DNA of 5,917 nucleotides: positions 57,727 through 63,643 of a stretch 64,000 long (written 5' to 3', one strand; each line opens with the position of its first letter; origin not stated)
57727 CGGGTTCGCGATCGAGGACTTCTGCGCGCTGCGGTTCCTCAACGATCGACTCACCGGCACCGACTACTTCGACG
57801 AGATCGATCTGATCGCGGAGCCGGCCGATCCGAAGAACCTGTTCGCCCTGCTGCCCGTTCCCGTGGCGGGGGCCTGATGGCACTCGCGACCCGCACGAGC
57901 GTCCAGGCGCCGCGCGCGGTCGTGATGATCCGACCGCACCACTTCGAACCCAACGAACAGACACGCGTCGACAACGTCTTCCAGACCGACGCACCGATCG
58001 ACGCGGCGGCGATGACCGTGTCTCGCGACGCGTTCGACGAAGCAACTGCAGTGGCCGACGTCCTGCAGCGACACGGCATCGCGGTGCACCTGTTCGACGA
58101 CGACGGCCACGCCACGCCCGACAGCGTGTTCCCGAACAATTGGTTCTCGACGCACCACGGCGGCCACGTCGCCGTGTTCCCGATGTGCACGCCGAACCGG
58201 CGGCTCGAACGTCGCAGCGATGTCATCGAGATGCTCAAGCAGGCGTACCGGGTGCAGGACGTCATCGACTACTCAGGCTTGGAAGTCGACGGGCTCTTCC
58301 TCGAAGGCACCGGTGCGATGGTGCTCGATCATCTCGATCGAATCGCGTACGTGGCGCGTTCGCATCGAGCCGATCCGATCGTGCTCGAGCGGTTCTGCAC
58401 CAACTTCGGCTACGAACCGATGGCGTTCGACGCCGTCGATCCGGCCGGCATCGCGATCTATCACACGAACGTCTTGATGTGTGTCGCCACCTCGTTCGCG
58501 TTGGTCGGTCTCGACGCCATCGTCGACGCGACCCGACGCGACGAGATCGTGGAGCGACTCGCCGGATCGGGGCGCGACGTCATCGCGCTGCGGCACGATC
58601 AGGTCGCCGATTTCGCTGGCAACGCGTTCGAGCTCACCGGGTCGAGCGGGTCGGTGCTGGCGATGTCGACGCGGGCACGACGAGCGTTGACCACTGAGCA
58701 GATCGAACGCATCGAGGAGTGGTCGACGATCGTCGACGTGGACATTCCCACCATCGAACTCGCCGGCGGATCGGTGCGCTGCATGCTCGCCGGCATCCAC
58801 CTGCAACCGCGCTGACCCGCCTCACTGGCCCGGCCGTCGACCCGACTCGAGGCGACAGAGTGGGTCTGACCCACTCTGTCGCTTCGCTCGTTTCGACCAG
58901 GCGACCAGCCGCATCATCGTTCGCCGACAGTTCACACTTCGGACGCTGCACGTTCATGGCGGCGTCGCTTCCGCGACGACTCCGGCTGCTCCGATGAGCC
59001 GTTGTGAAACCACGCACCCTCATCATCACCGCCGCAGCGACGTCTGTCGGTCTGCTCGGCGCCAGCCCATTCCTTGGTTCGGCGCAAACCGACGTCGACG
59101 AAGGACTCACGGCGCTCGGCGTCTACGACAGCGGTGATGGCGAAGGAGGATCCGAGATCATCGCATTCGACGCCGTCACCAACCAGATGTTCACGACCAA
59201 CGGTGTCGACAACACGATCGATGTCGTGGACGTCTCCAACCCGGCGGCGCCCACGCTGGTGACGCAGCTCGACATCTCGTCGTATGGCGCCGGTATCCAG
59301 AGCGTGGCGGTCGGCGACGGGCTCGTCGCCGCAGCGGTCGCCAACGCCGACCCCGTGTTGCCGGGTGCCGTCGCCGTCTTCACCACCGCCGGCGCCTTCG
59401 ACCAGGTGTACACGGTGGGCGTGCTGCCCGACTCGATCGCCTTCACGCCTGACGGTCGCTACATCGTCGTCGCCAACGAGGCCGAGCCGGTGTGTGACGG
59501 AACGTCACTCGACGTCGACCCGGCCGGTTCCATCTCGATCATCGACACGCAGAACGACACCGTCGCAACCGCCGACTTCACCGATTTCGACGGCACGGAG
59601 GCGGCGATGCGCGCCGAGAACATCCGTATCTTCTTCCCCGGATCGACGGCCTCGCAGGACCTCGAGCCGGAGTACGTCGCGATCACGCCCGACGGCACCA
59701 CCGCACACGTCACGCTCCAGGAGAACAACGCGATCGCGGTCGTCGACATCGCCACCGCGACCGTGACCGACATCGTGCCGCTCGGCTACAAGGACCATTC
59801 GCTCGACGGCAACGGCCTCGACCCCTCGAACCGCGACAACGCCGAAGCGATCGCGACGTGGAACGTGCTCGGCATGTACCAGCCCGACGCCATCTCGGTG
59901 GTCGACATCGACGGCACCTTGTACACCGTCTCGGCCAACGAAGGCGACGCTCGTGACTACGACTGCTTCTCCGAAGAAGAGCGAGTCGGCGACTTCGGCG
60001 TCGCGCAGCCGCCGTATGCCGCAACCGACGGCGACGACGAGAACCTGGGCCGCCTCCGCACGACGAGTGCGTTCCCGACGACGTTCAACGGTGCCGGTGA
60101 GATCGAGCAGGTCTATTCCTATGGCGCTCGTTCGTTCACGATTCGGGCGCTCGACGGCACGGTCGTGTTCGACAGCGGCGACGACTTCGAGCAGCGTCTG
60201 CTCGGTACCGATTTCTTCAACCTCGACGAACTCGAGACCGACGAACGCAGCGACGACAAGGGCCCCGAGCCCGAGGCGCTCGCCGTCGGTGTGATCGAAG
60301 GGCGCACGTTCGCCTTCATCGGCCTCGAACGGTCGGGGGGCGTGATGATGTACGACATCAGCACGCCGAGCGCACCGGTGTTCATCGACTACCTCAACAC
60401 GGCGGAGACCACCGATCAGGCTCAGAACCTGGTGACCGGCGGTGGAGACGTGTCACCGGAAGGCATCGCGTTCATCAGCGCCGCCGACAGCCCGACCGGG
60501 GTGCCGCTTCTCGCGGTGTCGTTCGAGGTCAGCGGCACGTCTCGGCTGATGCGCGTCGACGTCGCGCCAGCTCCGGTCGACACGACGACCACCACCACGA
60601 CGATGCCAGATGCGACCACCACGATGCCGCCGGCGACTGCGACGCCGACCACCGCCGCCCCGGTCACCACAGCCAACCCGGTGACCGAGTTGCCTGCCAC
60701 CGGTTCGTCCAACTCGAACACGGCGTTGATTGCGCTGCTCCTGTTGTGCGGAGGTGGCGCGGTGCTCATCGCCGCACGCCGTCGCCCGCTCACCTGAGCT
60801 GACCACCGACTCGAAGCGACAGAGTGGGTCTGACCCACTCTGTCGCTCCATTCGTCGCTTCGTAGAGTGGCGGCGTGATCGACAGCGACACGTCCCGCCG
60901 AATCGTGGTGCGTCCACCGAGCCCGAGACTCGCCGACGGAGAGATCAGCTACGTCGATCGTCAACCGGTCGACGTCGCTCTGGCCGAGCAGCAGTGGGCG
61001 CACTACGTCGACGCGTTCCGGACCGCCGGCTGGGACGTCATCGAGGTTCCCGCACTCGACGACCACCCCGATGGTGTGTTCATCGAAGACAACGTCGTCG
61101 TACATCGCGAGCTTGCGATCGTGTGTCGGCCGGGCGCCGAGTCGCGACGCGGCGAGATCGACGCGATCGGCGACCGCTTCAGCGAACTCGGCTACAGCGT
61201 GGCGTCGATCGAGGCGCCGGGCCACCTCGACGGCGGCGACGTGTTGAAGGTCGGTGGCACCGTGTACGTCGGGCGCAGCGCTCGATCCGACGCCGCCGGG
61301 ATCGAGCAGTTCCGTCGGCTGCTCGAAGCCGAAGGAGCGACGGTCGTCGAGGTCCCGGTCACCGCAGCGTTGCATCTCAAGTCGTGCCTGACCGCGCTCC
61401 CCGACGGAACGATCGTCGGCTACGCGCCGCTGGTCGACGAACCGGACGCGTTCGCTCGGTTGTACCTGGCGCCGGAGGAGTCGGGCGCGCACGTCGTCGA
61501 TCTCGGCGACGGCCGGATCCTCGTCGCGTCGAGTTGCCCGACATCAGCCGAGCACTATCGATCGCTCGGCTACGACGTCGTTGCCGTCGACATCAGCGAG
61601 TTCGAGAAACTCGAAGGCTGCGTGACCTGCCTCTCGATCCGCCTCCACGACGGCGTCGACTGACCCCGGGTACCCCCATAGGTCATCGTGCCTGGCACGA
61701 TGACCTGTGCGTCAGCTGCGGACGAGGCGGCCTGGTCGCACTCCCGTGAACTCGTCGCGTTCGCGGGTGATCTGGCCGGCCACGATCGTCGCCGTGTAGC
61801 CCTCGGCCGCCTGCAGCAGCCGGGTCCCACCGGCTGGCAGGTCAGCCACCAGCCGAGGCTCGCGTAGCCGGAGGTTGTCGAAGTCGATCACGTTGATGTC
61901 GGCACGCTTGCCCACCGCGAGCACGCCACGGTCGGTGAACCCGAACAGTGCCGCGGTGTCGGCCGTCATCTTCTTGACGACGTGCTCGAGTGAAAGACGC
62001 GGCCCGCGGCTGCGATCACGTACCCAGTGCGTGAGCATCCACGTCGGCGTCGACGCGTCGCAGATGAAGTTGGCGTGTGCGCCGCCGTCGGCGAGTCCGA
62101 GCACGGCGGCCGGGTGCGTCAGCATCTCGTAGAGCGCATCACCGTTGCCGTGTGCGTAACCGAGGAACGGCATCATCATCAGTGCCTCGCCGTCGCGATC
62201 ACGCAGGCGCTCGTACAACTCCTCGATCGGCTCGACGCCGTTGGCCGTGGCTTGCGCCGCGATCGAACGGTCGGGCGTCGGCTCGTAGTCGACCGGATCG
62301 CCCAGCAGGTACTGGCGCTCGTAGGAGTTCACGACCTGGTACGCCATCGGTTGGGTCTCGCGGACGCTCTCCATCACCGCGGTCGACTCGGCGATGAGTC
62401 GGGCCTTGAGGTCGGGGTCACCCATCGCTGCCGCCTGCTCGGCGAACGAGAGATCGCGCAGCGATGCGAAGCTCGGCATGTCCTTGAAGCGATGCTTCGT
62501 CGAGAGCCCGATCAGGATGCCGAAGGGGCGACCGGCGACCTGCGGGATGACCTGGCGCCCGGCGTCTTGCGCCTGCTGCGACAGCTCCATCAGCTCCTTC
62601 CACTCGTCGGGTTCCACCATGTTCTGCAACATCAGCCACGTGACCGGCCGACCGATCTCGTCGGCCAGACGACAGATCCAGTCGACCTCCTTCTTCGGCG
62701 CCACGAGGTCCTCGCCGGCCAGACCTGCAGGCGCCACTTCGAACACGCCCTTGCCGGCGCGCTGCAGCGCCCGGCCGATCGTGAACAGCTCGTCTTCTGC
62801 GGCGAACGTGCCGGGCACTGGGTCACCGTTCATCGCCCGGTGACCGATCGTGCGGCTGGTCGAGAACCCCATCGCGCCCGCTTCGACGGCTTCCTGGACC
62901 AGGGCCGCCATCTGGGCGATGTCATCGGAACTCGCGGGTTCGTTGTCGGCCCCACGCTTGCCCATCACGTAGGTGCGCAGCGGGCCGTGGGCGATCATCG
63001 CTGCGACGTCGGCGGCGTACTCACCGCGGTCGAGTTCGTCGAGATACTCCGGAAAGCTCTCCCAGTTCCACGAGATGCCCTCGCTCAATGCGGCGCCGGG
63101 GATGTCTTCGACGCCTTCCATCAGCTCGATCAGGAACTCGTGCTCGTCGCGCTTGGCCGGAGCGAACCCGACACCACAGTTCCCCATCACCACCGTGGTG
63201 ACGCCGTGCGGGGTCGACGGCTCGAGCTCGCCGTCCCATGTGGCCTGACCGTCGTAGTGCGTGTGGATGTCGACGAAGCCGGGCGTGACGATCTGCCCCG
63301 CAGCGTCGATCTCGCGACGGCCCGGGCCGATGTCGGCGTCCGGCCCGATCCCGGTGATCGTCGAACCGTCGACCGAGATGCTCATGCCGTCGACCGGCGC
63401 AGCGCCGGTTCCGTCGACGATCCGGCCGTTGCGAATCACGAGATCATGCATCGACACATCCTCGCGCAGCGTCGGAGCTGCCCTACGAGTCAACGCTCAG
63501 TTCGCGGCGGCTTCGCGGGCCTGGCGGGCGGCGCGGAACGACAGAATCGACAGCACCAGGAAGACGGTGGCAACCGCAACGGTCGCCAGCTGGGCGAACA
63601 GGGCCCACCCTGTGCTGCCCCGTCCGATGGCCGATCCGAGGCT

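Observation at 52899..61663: Complete methylarginine-to-glutamate route in one neighbourhood: DDAH, CtlX, Ocd, PutA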

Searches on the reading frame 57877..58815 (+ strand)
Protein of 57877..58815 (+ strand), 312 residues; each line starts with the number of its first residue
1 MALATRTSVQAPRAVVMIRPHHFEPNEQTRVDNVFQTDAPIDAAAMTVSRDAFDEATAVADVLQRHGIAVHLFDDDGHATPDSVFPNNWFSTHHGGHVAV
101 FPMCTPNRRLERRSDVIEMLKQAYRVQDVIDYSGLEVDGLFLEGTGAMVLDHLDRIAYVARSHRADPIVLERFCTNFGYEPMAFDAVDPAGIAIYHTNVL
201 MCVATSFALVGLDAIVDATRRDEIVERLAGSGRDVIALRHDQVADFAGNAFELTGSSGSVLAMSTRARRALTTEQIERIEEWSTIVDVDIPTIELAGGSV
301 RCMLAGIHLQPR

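Call 3: search_protein_families(library=pfam, proteins=[window:57877-58815:+])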
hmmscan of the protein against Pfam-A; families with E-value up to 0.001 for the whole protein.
window:57877-58815:+ (312 aa): 1 family
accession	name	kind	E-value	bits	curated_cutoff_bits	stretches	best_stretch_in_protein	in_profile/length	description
PF19420.4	DDAH_eukar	-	1.2e-92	310.8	23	1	23-308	1-291/291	N,N dimethylarginine dimethylhydrolase, eukaryotic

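Call 4: search_protein_families(library=ncbifam, proteins=[window:57877-58815:+])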
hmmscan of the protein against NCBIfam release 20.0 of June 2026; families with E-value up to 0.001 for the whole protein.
window:57877-58815:+ (312 aa): 1 family
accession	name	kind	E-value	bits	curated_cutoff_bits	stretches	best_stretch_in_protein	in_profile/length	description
NF046062.1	citrull_CtlX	equivalog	1.4e-121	405.3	334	1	14-308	2-299/299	citrulline utilization hydrolase CtlX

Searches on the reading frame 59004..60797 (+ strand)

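Call 3: search_protein_families(library=pfam, proteins=[window:59004-60797:+])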
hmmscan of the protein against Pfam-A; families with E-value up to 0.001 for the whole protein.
window:59004-60797:+ (597 aa): 3 families
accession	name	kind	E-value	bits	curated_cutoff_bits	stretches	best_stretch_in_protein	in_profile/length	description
PF22494.2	choice_anch_I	-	1.5e-106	357.6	32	1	45-513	10-484/489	Choice-of-anchor I domain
PF08309.17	LVIVD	-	3.4e-06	26.7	20.2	0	69-88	20-39/42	LVIVD repeat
PF00746.26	Gram_pos_anchor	-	0.00021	21.6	20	1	557-594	3-39/43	LPXTG cell wall anchor motif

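Call 4: search_protein_families(library=ncbifam, proteins=[window:59004-60797:+])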
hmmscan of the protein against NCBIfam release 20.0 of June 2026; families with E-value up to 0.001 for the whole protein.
window:59004-60797:+ (597 aa): 7 families
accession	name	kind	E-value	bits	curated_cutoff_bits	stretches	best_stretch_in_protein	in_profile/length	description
NF038117.1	choice_anch_I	subfamily_domain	2.6e-160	534.3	300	1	50-508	1-458/458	choice-of-anchor I family protein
TIGR03866.1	PQQ_ABC_repeats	subfamily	3.9e-08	32.7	287.3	0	216-262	213-259/310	PQQ-dependent catabolism-associated beta-propeller protein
TIGR02276.1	beta_rpt_yvtn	repeat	2.1e-05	24.4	27.85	1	229-261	1-33/42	beta-propeller repeat protein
NF052340.1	hydrazine_beta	equivalog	0.00029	20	560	0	220-258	75-113/372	hydrazine synthase subunit beta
NF058582.1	Microco_LAVTG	domain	0.0003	20.9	27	1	563-594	2-34/34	LAVTG motif-containing sortase-dependent surface protein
TIGR01167.1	LPXTG_anchor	domain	0.00044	20.8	15.9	1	562-593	1-32/34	LPXTG cell wall anchor domain-containing protein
TIGR04312.1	choice_anch_B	subfamily_domain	0.0006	19.2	100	0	442-487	150-195/364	choice-of-anchor B family protein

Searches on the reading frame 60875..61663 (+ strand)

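Call 3: search_protein_families(library=pfam, proteins=[window:60875-61663:+])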
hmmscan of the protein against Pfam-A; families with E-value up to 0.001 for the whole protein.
window:60875-61663:+ (262 aa): 2 families
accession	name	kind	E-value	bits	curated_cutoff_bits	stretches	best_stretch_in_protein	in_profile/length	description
PF02274.22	ADI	-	3.6e-08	33.3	22.8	1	116-201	184-275/377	Arginine deiminase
PF19420.4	DDAH_eukar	-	2e-05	24.4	23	1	36-168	27-178/291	N,N dimethylarginine dimethylhydrolase, eukaryotic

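Call 4: search_protein_families(library=ncbifam, proteins=[window:60875-61663:+])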
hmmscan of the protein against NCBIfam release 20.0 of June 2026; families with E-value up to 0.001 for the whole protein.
window:60875-61663:+ (262 aa): 7 families
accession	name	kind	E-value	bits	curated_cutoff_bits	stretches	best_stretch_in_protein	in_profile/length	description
NF045660.1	DiMthArgaseDdahStm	equivalog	1.6e-111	372.1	340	1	10-257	2-249/249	dimethylargininase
NF045658.1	DiMArgaseDdah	equivalog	7e-51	173.4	450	1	9-256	4-253/254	dimethylargininase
NF045659.1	DiMArgaseDdahMtb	equivalog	1.6e-19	70.2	300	1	29-255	47-281/283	dimethylargininase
NF052232.1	Arg_dihydro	equivalog_domain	2.6e-08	33.5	450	1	36-256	34-266/266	arginine dihydrolase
NF052231.1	bifunc_ArgZ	exception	2.7e-06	25.8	1025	1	36-259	36-271/696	bifunctional arginine dihydrolase/ornithine cyclodeaminase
NF002381.0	PRK01388.1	subfamily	2.1e-05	23.6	414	1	113-193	209-295/405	arginine deiminase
TIGR01078.1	arcA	equivalog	6.9e-05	21.8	489.1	1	117-201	212-303/408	arginine deiminase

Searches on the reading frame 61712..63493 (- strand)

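Call 3: search_protein_families(library=pfam, proteins=[window:61712-63493:-])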
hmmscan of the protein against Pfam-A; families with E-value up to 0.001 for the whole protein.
window:61712-63493:- (593 aa): 2 families
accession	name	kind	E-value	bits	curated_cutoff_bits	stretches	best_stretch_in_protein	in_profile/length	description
PF07969.17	Amidohydro_3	-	3.3e-51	175.7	29.7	1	60-576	1-471/472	Amidohydrolase family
PF01979.26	Amidohydro_1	-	1.2e-10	41.7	25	1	497-550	278-328/345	Amidohydrolase family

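Call 4: search_protein_families(library=ncbifam, proteins=[window:61712-63493:-])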
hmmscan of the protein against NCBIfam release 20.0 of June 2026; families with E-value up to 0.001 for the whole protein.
window:61712-63493:- (593 aa): 56 families (the best 25 are shown)
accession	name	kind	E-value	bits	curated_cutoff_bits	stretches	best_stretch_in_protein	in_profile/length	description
NF006560.0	PRK09061.1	subfamily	2.7e-17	62.3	340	1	12-101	22-104/517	amidohydrolase family protein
NF006689.0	PRK09237.1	equivalog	1.9e-16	59.7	371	2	15-107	2-96/383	amidohydrolase/deacetylase family metallohydrolase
NF004839.0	PRK06189.1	equivalog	1.9e-14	53.2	631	2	15-88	2-73/451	allantoinase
TIGR03178.1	allantoinase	equivalog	3.8e-14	52.3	357.85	2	17-88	1-70/441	allantoinase AllB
NF006839.0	PRK09357.1-4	equivalog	7.5e-13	47.9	576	1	18-103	2-90/422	dihydroorotase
NF009941.0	PRK13404.1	subfamily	2.5e-12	46.2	647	1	15-84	3-67/478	dihydropyrimidinase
NF007457.0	PRK10027.1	equivalog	5.4e-12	44.7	768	1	14-103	28-117/588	adenine deaminase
NF002668.0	PRK02382.1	equivalog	7.9e-12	44.6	452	1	15-102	3-84/436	dihydroorotase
NF006056.0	PRK08204.1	subfamily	2.1e-11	43.2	391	1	15-112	2-98/449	hypothetical protein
TIGR02033.1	D-hydantoinase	equivalog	6.8e-11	41.8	393.25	1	19-82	2-62/454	dihydropyrimidinase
NF005960.0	PRK08044.1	equivalog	8.1e-11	41.3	688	1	16-102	3-89/453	allantoinase AllB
TIGR00857.1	pyrC_multi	subfamily_domain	1.1e-10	41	279.05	2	38-82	7-50/412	dihydroorotase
NF011985.0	PRK15446.2-1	equivalog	1.5e-10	40.5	656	1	501-571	320-388/397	alpha-D-ribose 1-methylphosphonate 5-triphosphate diphosphatase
NF006837.0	PRK09357.1-2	equivalog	2.5e-10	39.5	575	1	19-81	4-64/428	dihydroorotase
NF005791.0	PRK07627.1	equivalog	2.7e-10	39.7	442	1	18-103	3-92/425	dihydroorotase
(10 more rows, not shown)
